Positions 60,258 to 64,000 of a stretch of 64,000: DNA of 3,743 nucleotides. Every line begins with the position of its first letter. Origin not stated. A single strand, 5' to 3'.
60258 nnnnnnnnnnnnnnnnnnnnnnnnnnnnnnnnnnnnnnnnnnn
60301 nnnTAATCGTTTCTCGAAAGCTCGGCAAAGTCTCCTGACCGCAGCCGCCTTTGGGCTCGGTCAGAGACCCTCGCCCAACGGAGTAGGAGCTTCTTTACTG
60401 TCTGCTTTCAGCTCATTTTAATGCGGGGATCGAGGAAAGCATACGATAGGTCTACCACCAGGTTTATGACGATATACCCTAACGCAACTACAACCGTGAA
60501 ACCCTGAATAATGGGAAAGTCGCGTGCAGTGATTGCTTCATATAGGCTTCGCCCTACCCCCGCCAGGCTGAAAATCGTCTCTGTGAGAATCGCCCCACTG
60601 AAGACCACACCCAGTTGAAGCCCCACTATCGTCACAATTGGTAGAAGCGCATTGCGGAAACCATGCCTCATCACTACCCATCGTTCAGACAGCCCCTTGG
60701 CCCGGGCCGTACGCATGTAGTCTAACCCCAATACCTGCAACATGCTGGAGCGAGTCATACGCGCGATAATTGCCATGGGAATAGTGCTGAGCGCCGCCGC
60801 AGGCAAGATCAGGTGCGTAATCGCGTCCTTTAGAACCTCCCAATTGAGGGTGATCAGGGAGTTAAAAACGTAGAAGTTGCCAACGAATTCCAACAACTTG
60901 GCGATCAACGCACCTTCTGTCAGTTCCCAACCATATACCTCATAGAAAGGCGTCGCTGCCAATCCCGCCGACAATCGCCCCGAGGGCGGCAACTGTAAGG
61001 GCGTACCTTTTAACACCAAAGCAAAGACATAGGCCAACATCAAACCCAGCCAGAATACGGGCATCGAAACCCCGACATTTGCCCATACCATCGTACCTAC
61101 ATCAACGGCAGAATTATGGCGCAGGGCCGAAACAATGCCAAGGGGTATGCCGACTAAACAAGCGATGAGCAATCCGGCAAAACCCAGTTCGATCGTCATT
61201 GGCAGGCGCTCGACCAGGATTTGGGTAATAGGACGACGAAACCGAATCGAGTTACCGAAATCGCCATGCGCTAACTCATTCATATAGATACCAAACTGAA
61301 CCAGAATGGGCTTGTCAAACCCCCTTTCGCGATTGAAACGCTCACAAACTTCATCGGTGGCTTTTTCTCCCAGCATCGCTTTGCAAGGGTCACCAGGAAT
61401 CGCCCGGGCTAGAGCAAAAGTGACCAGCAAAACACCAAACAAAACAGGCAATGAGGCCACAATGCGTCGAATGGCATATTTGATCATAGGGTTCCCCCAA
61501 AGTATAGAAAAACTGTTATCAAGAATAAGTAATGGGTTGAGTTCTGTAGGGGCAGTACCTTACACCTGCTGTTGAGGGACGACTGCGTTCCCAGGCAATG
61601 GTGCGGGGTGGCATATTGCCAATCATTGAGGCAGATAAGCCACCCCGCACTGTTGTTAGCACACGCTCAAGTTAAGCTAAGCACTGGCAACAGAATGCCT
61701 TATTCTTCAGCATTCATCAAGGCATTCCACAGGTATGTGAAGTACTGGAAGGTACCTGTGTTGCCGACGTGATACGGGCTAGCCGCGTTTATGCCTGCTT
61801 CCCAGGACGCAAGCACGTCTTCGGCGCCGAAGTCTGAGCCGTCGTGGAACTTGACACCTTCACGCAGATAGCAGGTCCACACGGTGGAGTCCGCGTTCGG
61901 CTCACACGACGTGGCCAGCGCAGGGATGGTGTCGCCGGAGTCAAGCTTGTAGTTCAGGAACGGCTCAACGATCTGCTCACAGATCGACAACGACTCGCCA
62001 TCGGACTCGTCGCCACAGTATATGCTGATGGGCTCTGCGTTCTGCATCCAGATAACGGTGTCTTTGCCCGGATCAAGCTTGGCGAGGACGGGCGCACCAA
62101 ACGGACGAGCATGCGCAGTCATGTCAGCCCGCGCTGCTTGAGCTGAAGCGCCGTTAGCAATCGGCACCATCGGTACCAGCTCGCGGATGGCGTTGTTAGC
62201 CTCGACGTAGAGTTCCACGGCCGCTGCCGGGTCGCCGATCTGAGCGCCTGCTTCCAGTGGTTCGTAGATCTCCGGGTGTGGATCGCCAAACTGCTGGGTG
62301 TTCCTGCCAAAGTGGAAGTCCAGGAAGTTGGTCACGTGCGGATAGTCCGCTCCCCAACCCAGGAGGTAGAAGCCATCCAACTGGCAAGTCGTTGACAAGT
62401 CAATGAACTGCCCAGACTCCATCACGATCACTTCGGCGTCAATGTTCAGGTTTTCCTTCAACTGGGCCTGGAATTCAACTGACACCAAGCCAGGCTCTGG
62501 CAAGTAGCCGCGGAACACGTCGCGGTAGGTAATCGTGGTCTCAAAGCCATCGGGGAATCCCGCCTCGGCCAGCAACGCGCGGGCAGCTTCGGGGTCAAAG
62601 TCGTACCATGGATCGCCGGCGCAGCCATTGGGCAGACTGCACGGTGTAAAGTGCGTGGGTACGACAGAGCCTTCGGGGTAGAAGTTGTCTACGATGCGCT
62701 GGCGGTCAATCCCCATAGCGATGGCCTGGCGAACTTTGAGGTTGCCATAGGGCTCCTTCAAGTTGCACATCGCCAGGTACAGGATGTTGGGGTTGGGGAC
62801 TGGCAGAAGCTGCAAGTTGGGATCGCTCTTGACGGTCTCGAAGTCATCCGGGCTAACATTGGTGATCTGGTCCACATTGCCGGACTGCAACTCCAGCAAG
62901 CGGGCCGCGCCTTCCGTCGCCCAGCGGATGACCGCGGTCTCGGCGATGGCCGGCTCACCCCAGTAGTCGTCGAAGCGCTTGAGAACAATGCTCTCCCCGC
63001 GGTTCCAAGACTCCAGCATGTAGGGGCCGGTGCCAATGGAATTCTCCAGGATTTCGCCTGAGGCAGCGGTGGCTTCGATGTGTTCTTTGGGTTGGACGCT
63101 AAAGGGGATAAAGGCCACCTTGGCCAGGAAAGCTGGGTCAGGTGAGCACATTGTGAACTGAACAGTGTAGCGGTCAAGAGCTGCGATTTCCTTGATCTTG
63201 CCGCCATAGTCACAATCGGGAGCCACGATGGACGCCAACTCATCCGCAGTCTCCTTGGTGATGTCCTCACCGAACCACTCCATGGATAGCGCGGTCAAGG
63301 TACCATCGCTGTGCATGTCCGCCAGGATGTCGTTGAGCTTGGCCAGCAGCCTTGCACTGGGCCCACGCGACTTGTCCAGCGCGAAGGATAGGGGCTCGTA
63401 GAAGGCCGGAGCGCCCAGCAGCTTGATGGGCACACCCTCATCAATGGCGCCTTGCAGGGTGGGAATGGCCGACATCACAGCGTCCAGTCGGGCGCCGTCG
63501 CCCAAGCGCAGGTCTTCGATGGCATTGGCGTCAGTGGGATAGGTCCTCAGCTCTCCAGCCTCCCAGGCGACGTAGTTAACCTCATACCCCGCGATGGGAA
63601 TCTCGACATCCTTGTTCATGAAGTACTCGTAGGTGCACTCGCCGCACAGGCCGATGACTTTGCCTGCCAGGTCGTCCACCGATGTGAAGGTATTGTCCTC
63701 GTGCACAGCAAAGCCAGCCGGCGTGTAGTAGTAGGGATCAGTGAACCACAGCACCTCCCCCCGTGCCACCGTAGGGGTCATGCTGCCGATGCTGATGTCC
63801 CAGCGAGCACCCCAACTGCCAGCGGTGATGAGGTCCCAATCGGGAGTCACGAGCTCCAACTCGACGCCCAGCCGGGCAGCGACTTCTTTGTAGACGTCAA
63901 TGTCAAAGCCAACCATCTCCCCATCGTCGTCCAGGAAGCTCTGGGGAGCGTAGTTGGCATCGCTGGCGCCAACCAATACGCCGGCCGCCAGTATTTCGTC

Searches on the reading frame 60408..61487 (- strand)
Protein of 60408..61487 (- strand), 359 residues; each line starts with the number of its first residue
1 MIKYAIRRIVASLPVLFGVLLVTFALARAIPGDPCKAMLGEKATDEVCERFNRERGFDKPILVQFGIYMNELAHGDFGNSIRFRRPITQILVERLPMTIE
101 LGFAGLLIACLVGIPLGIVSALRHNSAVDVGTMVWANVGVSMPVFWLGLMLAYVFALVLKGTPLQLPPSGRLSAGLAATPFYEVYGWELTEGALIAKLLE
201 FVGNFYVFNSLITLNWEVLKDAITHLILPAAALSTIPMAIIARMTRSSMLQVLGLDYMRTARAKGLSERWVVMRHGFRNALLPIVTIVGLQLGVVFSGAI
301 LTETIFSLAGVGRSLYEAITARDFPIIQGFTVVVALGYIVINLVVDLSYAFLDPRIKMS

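Call 10: search_protein_families(library=pfam, proteins=[window:60408-61487:-], max_evalue=0.001)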
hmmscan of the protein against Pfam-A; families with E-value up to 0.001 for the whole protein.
window:60408-61487:- (359 aa): 2 families
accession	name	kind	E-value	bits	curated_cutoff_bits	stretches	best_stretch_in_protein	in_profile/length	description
PF00528.27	BPD_transp_1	-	1.9e-39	135.8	26.4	1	113-357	1-183/184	Binding-protein-dependent transport system inner membrane component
PF19300.4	BPD_transp_1_N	-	9.3e-13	48.8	23.8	1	1-101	1-113/114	Binding-prot-dependent transport system membrane comp, N-term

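Call 62: search_protein_families(library=ncbifam, proteins=[window:60408-61487:-], max_evalue=0.00001)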
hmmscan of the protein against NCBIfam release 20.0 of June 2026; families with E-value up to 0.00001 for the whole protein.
window:60408-61487:- (359 aa): 16 families
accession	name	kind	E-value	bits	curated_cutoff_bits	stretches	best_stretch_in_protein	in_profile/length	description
NF045470.1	Opp2B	equivalog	2.2e-88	296.4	350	2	212-357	155-300/300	nickel ABC transporter permease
NF008161.0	PRK10914.1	equivalog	1.8e-83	280.5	590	1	1-357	1-336/339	dipeptide ABC transporter permease DppB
NF011661.0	PRK15081.1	equivalog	1.1e-72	245.1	463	2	217-357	164-304/306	glutathione ABC transporter permease GsiC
NF045471.1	Opp3B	equivalog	1.1e-71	241.8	480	2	212-358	162-304/308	oligopeptide ABC transporter permease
TIGR02789.1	nickel_nikB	equivalog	1.3e-70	238.3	447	2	220-357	170-307/314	nickel ABC transporter permease subunit NikB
NF045472.1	Opp4B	equivalog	5.8e-69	232.8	450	2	216-357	178-319/319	oligopeptide ABC transporter permease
NF007677.0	PRK10352.1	equivalog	3.7e-68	229.9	433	2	212-358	160-308/314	nickel ABC transporter permease subunit NikB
NF045469.1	Opp1B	equivalog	1.9e-65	221.4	380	2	220-357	171-307/307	nickel/cobalt ABC transporter permease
NF007008.0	PRK09471.1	equivalog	3.2e-59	200.9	388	2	220-357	168-305/306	oligopeptide ABC transporter permease OppB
NF011712.0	PRK15133.1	subfamily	3.5e-42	144.6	445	2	213-357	214-360/364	microcin C ABC transporter permease YejB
NF011690.0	PRK15110.1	equivalog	5.4e-42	144.4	432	1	65-354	44-311/321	putrescine export ABC transporter permease SapB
NF043081.1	MMSYN1_0165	equivalog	3.6e-30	105.3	350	2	222-358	249-386/388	oligopeptide ABC transporter permease OppB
NF045474.1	Opp2C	equivalog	1.3e-08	34.8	300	1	218-312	97-184/236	nickel transporter permease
NF045476.1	Opp4C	equivalog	4.9e-08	32.6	350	1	193-312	110-222/278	oligopeptide ABC transporter permease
TIGR02790.1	nickel_nikC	equivalog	3.5e-06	26.8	358.45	0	232-310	130-204/258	nickel ABC transporter permease subunit NikC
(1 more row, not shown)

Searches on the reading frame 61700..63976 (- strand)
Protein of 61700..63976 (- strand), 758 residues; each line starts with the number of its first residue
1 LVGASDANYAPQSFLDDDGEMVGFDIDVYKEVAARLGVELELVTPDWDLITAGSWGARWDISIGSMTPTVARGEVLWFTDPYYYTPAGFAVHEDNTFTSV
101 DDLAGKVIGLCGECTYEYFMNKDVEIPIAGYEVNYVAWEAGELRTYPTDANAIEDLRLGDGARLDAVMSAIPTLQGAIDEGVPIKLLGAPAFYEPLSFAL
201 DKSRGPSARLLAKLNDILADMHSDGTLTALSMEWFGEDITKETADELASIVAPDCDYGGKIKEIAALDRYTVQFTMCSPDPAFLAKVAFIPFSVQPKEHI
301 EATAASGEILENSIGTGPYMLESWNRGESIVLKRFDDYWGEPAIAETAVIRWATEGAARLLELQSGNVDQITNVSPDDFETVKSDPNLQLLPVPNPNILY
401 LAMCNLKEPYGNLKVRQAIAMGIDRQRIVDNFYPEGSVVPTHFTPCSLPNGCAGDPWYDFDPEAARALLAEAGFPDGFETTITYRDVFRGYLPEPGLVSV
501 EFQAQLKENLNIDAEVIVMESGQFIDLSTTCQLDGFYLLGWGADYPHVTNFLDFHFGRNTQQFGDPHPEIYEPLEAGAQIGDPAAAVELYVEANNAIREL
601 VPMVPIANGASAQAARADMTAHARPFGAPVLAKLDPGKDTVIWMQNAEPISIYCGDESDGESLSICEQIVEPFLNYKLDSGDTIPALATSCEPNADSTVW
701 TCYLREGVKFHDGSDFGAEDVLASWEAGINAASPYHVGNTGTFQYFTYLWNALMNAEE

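Call 10: search_protein_families(library=pfam, proteins=[window:61700-63976:-], max_evalue=0.001)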
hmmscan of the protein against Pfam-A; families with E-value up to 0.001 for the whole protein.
window:61700-63976:- (758 aa): 2 families
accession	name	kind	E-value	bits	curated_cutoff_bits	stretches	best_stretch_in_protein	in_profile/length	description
PF00496.27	SBP_bac_5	-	4.4e-77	260.1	32.4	2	252-559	61-364/368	Bacterial extracellular solute-binding proteins, family 5 Middle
PF00497.25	SBP_bac_3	-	1.8e-29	102.6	26.4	1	4-237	4-132/132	Bacterial extracellular solute-binding proteins, family 3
